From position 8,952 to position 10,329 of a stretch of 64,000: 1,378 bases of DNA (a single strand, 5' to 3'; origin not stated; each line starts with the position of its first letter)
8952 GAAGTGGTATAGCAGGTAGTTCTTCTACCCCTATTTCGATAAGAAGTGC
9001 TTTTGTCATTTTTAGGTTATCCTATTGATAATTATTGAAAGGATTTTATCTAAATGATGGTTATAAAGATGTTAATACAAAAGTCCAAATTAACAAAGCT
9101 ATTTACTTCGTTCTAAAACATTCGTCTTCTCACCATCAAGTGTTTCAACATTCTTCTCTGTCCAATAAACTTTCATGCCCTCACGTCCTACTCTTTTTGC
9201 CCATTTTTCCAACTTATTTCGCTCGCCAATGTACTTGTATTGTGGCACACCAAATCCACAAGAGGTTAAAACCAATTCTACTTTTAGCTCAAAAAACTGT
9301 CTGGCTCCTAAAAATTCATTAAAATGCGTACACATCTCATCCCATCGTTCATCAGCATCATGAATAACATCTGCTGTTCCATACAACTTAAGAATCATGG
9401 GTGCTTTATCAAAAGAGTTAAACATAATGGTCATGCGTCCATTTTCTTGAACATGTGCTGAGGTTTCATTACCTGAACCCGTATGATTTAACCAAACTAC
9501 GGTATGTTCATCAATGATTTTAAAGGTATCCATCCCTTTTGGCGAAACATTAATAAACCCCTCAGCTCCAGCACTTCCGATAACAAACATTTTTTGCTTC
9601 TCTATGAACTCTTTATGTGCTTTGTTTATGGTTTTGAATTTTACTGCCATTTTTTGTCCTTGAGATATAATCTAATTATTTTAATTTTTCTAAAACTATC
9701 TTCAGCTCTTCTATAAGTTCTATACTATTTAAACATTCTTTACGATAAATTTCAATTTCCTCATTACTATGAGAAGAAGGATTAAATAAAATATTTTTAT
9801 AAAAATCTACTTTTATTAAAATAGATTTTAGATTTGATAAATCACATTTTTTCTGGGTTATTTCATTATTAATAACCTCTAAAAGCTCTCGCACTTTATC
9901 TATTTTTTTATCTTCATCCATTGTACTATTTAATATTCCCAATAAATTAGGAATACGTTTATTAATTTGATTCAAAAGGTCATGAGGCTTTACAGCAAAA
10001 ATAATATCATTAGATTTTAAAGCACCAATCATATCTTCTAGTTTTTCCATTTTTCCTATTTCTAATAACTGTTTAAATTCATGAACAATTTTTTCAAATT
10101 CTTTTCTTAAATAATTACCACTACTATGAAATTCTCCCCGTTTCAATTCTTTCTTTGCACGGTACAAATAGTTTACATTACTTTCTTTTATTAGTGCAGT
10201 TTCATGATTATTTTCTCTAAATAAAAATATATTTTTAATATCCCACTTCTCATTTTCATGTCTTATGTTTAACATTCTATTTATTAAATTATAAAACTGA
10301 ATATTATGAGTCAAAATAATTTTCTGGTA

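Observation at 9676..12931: Low-GC two-gene module: DUF262 (GmrSD-like) protein translationally coupled to an SMC/ABC-type ATPase; candidate unnamed defence system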

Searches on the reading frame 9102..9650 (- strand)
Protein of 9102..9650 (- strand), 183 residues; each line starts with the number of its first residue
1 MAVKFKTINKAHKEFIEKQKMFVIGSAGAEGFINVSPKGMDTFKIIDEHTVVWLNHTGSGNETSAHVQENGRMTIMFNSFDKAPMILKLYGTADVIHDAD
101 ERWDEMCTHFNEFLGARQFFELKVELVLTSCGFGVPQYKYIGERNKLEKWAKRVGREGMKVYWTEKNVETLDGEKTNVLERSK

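Call 81: find_related_loci(query=window:9102-9650:-, collection=metagenome_contigs, flank=7000)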
Query window:9102-9650:- (183 aa) in metagenome_contigs; peptide patterns used: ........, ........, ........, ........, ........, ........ (x = any residue, [..] = any of these).
105 stretches matched a pattern; 43 encode a relative of the query (tblastn E <= 1e-3); 42 distinct loci.
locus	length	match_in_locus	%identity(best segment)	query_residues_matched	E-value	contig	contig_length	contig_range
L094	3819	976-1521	88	1-182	3e-112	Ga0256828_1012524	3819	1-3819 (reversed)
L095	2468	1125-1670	87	1-182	5e-115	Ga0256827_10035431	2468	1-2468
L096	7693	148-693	87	1-182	3e-110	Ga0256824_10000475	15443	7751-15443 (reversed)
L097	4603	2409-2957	85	1-183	1e-109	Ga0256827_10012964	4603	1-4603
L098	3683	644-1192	86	1-183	3e-110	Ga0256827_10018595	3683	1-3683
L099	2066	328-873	86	1-182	5e-115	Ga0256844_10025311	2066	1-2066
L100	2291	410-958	84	1-183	7e-113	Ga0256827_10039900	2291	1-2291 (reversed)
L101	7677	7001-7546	84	1-182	9e-108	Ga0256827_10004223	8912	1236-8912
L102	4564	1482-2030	83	1-183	3e-108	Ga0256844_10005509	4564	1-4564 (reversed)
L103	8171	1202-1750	84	1-183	7e-107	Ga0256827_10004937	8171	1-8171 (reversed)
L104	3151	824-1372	83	1-183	2e-108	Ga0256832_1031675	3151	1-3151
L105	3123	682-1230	83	1-183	1e-108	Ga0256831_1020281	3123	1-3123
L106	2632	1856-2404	83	1-183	2e-109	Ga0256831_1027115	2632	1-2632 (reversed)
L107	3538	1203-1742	83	1-180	2e-105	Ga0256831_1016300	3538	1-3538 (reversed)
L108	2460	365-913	80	1-183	6e-107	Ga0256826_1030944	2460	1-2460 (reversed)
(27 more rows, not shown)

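Call 91: search_protein_families(library=pfam, proteins=[window:9102-9650:-], max_evalue=0.001)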
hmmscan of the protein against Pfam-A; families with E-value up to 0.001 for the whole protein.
window:9102-9650:- (183 aa): 1 family
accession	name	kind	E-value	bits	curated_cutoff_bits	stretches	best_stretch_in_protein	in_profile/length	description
PF01243.27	PNPOx_N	-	4.7e-14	53.2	28.1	1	9-130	2-119/120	Pyridoxamine 5'-phosphate oxidase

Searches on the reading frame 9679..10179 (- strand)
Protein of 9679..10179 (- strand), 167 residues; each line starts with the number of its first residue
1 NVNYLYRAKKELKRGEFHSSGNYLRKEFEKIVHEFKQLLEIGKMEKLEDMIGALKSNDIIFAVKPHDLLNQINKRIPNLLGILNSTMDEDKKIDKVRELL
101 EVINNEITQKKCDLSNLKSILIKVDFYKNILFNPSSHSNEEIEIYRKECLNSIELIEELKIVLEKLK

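Call 57: search_protein_families(library=pfam, alignment_id=A3, max_evalue=10)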
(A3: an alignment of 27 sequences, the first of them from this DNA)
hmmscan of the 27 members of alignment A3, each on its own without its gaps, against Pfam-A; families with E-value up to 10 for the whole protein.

A. member 1, seq(167 aa): 0 families

B. families by the number of members that match (of 27 scanned): 50 families (the first 25 are shown)
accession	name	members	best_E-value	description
PF13643.11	DUF4145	3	0.00092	Domain of unknown function (DUF4145)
PF05168.19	HEPN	3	0.0093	HEPN domain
PF08702.15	Fib_alpha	2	0.75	Fibrinogen alpha/beta chain family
PF04546.19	Sigma70_ner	1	0.0037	Sigma-70, non-essential region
PF11757.13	RSS_P20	1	0.0067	Suppressor of RNA silencing P21-like N-terminal domain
PF11827.13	DUF3347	1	0.0099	Protein of unknown function (DUF3347)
PF20687.2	CsoSCA_N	1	0.025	Carboxysome Shell Carbonic Anhydrase, N-terminal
PF12257.13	IML1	1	0.027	Vacuolar membrane-associated protein Iml1, N-terminal domain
PF24861.2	SUS_N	1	0.031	Sucrose synthase N-terminal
PF08349.16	DUF1722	1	0.037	Protein of unknown function (DUF1722)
PF00016.26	RuBisCO_large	1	0.038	Ribulose bisphosphate carboxylase large chain, catalytic domain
PF05503.17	Pox_G7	1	0.039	Poxvirus G7-like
PF13707.11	RloB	1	0.04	RloB-like protein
PF24550.1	LIS_MGM1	1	0.042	Dynamin-like GTPase MGM1-like, lipid interacting stalk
PF24644.1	DUF7638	1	0.052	Domain of unknown function (DUF7638)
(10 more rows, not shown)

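Call 58: search_solved_structures(query=A3, max_evalue=10, show_alignments=3)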
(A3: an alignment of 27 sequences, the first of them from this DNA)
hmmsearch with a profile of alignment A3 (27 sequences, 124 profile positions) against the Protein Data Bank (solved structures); distinct sequences matched with E-value up to 10: 16.
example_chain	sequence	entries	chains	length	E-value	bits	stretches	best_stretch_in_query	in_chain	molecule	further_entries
5e6g_A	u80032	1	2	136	0.001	22.5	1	11-46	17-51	De novo designed protein CA01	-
1orj_A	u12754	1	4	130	0.0072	19.7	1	27-123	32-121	flagellar protein FliS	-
1ory_A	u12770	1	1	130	0.0073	19.7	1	27-123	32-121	flagellar protein FliS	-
4iwb_A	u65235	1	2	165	0.012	19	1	27-123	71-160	FliC, FliS chimera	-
1q80_A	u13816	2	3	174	0.016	18.6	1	5-60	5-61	Sarcoplasmic calcium-binding protein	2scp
2ayq_A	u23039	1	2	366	0.13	15.7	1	22-67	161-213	3-ISOPROPYLMALATE DEHYDROGENASE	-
1v53_A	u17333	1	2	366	0.13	15.6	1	22-67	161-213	3-isopropylmalate dehydrogenase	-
1v5b_A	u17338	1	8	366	0.14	15.6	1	22-67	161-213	3-isopropylmalate dehydrogenase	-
1sfl_A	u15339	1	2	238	0.23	14.9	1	43-117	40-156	3-dehydroquinate dehydratase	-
1sfj_A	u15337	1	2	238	0.23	14.9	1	43-117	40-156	3-dehydroquinate dehydratase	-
6sfh_A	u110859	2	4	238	0.33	14.4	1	43-117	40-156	3-dehydroquinate dehydratase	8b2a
1o6d_A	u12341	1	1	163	0.88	13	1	24-67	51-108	Hypothetical UPF0247 protein TM0844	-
9pkt_A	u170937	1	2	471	0.9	13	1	47-117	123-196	O-glycopeptidase BcM60B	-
9mu7_A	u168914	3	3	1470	1.5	12.3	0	3-60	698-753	DNA-directed RNA polymerase II subunit RPB1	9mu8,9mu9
8f5h_A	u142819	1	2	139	6.3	10.2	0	26-80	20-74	S2hlx_EX_19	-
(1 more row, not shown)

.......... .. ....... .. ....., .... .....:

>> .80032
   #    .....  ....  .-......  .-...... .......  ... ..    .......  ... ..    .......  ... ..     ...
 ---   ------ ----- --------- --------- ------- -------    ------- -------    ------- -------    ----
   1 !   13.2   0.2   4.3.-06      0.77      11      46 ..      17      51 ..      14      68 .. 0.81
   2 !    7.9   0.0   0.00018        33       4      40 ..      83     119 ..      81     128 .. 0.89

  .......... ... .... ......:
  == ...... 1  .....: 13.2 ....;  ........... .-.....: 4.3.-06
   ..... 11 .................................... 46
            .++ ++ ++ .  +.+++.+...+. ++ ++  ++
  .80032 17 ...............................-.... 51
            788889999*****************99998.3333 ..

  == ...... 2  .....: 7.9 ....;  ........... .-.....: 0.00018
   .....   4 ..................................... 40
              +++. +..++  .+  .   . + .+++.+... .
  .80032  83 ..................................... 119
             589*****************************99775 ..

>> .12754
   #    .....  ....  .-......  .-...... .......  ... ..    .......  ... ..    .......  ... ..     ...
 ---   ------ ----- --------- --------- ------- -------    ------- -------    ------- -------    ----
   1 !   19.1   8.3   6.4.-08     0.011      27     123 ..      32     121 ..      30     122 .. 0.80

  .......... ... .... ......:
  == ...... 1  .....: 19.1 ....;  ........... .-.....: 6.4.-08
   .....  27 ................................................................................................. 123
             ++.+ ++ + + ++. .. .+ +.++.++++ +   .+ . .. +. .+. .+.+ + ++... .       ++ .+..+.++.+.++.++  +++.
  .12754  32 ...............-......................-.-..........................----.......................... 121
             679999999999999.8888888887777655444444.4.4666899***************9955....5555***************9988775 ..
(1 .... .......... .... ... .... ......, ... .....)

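Call 78: find_homologous_proteins(query=A3, max_evalue=0.01)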
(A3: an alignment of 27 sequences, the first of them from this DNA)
Query A3 (27 sequences) (167 aa, profile of the alignment): 13 proteins with E <= 0.01 among 4348 candidates.
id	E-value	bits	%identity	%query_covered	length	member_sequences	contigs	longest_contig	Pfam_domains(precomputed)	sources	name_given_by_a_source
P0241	1.9e-25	107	66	93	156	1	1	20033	-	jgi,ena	-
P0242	3.5e-20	90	35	31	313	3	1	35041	-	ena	-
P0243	9.3e-20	89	-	-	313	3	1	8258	-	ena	-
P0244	3.8e-19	87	-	-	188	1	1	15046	-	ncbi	-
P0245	9.6e-19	86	50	99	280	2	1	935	PF02463.26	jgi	-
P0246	9.6e-18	82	69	80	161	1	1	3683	-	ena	-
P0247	1.8e-13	69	28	87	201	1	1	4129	-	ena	-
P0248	2.7e-13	68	26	91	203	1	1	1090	-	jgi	jgi:hypothetical protein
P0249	4.6e-13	67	26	83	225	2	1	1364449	-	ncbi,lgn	ncbi:MAG: hypothetical protein V9E88_10800 [Ferruginibacter sp.]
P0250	3.2e-11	61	26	71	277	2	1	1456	PF13166.13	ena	-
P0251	2.3e-10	59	26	71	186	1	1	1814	-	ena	-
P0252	9.6e-10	57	29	96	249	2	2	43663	-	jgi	jgi:hypothetical protein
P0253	1.1e-3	37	31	28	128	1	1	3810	-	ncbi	ncbi:unnamed protein product, partial [Rotaria sp. Silwood2]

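Call 86: search_protein_representatives(protein=window:9679-10179:-)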
Query: 167 residues. Proteins with E-value up to 0.001 (for the whole library): 65; up to 1e-10: 38; up to 1e-30: 2. The best 65 are listed.
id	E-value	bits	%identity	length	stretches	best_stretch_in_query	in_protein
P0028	4.3e-72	257.5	75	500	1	2-167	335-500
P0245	5.9e-41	156.4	51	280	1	3-167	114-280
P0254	5.2e-28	114.3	40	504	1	1-161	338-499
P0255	7.0e-27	110.7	45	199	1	1-167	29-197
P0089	1.6e-26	109.5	44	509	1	4-167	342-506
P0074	3.6e-26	108.4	43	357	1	1-167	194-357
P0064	8.7e-26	107.1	45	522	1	2-167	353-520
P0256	1.0e-24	103.7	40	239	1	3-167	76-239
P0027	5.4e-24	101.3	42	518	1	3-167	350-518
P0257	8.4e-24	100.7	41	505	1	3-167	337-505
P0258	7.2e-22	94.4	42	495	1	1-167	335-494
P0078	4.5e-21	91.8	41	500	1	3-164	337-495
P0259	1.8e-20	89.9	40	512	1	3-162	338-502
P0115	2.3e-20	89.5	38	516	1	4-167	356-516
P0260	4.4e-20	88.6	40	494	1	3-167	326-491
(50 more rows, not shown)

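Call 98: search_protein_families(library=padloc, alignment_id=A3, max_evalue=10)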
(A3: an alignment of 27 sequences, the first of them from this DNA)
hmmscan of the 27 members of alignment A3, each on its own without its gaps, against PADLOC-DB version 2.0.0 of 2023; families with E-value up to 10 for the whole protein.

A. member 1, seq(167 aa): 1 family
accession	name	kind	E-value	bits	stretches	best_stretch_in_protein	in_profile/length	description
PDLC02050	Cas8b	-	5.8e-05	20.7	1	26-153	56-174/496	-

B. families by the number of members that match (of 27 scanned): 8 families
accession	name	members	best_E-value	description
PDLC02050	Cas8b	1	5.8e-05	-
PDLC04956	PDC-S20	1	0.00016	-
PDLC01223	Cas11f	1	0.0014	CAS-III-F; effector_SS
PDLC01027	Csx19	1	0.0053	Csx19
PDLC01031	Csx1/Csm6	1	0.009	CARF+HEPN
PDLC02342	AbiB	1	0.011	AbiB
PDLC04068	PD-T4-9_A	1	0.031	-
PDLC00512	JetC1|JetC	1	0.046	DUF3584 domain; MukB-like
